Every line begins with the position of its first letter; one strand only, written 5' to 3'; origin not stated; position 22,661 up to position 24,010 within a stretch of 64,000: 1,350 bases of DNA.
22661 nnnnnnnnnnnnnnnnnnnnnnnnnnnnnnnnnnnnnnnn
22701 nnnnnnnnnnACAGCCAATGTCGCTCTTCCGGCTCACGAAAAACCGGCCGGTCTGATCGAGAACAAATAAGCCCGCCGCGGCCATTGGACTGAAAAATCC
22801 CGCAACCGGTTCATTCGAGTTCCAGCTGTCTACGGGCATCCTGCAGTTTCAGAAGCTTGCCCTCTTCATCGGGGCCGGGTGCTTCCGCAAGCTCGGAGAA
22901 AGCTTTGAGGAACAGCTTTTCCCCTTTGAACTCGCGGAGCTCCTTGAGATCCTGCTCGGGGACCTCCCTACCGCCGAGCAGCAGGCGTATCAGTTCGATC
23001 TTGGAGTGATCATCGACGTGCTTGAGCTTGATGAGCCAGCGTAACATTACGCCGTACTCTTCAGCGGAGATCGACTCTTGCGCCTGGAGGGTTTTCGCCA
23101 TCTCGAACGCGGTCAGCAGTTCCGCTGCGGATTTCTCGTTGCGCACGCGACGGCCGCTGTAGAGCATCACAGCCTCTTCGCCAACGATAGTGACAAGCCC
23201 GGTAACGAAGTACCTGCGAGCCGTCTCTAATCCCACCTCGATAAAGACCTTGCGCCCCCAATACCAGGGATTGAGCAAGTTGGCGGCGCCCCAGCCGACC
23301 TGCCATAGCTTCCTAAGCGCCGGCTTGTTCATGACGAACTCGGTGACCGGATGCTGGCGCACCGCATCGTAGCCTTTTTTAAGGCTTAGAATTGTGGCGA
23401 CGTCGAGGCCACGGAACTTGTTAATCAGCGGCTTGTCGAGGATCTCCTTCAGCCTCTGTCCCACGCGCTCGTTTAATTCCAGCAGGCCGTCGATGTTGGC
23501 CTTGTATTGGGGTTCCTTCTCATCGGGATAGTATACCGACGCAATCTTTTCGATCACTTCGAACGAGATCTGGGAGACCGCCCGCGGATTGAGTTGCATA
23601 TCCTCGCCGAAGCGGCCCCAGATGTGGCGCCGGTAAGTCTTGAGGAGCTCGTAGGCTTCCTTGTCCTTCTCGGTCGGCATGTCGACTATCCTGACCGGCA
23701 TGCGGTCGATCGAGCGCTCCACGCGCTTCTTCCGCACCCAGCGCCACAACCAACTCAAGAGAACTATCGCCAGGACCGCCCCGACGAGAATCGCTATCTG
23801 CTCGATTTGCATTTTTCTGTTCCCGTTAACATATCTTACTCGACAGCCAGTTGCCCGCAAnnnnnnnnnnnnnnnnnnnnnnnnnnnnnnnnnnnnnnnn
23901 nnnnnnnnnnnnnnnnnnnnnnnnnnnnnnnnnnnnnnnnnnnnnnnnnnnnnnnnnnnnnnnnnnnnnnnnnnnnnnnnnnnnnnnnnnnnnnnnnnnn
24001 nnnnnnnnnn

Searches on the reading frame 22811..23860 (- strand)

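Call 12: search_protein_families(library=pfam, proteins=[window:22811-23860:-], max_evalue=0.00001)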
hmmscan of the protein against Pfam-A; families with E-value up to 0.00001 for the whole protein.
window:22811-23860:- (349 aa): 0 families

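Call 67: search_protein_families(library=pfam, proteins=[window:22811-23860:-], max_evalue=1)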
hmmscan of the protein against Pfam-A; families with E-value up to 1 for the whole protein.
window:22811-23860:- (349 aa): 2 families
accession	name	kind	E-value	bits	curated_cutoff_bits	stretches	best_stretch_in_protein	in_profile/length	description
PF14088.11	DUF4268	-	0.026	15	27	1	56-126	55-129/140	Domain of unknown function (DUF4268)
PF00558.24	Vpu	-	0.22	11.8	24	1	19-62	7-50/81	Vpu protein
